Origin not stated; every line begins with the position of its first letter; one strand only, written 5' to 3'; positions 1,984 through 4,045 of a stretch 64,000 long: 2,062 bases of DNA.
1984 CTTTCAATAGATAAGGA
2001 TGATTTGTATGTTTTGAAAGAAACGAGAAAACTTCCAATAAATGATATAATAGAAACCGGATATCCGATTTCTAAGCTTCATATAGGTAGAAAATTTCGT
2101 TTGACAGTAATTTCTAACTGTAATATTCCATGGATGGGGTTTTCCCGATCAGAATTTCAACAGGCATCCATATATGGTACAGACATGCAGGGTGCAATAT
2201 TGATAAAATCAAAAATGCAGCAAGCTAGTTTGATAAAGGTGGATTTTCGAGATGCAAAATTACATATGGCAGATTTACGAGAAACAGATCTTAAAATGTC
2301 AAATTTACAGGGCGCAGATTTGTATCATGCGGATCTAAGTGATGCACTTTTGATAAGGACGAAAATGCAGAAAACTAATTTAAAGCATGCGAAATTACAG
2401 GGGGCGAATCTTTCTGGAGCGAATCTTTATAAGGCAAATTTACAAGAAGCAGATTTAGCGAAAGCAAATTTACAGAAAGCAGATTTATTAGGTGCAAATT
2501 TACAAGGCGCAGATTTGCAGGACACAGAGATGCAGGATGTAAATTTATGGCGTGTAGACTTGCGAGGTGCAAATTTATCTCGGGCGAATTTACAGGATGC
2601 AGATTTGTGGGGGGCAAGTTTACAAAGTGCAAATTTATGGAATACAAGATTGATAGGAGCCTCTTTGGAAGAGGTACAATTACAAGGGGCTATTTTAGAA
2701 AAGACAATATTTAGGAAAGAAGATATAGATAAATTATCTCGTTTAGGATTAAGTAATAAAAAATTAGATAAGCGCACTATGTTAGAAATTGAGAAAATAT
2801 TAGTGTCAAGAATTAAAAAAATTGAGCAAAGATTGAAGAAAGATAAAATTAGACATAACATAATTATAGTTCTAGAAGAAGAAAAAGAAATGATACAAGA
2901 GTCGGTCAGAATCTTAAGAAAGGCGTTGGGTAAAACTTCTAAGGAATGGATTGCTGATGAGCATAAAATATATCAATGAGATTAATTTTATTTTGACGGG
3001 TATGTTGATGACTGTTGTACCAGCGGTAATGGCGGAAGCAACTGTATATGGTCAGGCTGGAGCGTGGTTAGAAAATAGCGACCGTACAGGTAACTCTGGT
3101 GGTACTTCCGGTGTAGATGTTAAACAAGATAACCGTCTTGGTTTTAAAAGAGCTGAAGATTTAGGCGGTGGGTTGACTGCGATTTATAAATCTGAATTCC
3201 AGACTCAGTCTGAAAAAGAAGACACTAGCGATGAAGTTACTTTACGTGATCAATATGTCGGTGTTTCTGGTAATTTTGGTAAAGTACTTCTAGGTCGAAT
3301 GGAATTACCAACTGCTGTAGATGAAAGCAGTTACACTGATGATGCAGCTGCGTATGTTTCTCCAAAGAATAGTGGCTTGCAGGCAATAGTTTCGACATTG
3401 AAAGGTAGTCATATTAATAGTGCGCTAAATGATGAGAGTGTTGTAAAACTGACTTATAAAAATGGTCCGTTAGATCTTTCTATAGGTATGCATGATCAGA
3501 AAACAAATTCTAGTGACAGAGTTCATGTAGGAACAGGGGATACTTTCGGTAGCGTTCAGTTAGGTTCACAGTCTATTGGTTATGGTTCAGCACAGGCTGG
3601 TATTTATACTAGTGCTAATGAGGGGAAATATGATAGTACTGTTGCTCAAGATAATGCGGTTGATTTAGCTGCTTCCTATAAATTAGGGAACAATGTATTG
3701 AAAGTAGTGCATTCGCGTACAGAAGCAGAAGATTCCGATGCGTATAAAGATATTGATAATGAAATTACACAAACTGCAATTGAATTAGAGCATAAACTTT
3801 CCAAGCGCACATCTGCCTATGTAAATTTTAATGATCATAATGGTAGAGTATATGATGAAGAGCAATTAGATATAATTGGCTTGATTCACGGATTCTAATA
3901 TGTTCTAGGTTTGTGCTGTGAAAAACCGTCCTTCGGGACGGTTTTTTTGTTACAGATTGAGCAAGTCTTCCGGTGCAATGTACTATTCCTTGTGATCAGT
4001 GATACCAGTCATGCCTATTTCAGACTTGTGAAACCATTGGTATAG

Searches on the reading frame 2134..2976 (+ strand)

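Call 64: search_protein_families(library=pfam, proteins=[window:2134-2976:+], max_evalue=0.001)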
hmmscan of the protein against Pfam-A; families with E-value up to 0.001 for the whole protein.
window:2134-2976:+ (281 aa): 3 families
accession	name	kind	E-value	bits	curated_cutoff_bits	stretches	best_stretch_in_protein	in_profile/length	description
PF00805.28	Pentapeptide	-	3.4e-52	174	20.2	5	91-130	1-40/40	Pentapeptide repeats (8 copies)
PF13599.13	Pentapeptide_4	-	8.8e-24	83.8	38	3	57-123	12-78/78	Pentapeptide repeat region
PF13576.12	Pentapeptide_3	-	2.2e-10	41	27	0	89-131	2-47/48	Pentapeptide repeats (9 copies)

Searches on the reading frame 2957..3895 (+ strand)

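Call 64: search_protein_families(library=pfam, proteins=[window:2957-3895:+], max_evalue=0.001)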
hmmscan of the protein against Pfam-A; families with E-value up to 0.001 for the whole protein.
window:2957-3895:+ (313 aa): 2 families
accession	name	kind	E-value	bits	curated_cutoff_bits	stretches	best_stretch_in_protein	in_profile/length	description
PF13609.12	Porin_4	-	1.1e-27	98.1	27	1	21-295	9-306/310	Gram-negative porin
PF00267.27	Porin_1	-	5e-05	23.3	23.7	1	58-228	30-195/337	Gram-negative porin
